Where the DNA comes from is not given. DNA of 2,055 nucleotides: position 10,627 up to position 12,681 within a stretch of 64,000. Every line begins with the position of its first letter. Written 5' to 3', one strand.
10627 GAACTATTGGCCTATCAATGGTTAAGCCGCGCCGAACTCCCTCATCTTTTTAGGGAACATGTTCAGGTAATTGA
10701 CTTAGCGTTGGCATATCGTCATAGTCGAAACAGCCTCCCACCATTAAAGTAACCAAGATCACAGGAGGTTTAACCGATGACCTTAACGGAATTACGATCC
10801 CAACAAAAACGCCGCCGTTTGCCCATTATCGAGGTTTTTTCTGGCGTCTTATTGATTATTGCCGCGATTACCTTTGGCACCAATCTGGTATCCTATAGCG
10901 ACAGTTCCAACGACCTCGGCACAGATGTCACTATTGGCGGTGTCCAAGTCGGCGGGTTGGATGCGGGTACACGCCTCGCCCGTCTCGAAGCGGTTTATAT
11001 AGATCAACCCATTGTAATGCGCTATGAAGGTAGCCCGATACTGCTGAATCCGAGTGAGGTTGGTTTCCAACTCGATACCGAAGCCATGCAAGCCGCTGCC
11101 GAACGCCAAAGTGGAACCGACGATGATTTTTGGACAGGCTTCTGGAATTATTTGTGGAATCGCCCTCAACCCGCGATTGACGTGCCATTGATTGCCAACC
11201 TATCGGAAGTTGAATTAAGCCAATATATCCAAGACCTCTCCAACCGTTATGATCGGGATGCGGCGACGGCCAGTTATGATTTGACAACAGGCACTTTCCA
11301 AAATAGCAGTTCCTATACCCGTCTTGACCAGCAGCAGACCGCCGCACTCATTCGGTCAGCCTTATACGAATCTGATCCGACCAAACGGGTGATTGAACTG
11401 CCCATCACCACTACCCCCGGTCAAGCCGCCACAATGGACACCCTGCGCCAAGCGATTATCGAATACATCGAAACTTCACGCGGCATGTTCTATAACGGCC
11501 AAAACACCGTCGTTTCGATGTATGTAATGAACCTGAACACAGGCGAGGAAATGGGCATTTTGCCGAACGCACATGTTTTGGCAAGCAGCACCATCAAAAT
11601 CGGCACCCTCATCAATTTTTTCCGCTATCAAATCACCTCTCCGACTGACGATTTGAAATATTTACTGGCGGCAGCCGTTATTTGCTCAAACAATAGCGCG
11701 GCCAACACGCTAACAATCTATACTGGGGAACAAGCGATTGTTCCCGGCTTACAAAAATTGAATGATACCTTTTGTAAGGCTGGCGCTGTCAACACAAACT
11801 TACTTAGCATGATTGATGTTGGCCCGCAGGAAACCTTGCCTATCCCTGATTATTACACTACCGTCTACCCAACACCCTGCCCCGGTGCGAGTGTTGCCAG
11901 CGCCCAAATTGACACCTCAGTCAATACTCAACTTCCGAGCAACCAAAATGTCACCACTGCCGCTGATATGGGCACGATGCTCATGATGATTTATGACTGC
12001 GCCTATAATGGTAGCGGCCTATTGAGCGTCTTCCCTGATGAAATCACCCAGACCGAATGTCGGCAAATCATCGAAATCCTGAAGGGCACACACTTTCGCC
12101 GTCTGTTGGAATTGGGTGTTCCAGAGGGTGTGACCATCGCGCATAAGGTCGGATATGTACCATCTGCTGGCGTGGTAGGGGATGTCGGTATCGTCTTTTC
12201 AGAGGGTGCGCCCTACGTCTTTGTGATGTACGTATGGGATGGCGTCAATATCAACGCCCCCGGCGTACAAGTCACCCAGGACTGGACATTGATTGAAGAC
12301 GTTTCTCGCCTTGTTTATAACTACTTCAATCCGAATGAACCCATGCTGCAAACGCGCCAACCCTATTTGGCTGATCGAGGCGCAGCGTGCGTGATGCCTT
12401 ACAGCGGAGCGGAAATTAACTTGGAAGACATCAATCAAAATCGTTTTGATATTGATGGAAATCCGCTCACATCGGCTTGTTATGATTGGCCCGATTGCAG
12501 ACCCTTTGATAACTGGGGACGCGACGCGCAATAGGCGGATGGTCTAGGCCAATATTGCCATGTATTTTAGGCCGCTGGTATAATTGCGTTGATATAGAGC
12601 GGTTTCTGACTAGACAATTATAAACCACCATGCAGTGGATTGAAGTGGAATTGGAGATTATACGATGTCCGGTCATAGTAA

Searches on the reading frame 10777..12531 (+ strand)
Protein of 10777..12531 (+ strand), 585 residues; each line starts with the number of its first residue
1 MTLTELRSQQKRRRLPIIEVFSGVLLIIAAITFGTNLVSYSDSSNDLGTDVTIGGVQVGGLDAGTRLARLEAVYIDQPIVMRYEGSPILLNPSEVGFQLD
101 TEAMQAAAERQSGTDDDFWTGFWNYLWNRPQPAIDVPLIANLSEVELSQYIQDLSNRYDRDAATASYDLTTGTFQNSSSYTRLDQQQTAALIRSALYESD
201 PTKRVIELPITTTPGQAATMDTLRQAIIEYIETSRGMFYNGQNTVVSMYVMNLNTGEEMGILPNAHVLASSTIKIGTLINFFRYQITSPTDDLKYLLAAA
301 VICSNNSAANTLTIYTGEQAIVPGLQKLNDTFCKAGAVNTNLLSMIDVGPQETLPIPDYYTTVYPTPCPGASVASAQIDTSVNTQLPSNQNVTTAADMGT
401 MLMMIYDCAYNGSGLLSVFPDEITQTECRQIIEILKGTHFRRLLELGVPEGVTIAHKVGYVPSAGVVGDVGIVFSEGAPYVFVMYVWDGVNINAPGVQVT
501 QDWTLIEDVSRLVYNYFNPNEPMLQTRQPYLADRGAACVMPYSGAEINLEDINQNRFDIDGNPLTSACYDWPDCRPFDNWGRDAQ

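Call 48: search_protein_families(library=pfam, proteins=[window:10777-12531:+], max_evalue=0.0001)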
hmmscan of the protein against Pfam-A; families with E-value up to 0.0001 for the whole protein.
window:10777-12531:+ (585 aa): 1 family
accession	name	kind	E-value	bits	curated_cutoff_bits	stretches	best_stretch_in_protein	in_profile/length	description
PF13354.11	Beta-lactamase2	-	1.3e-23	83.9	22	1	293-486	75-214/214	Beta-lactamase enzyme family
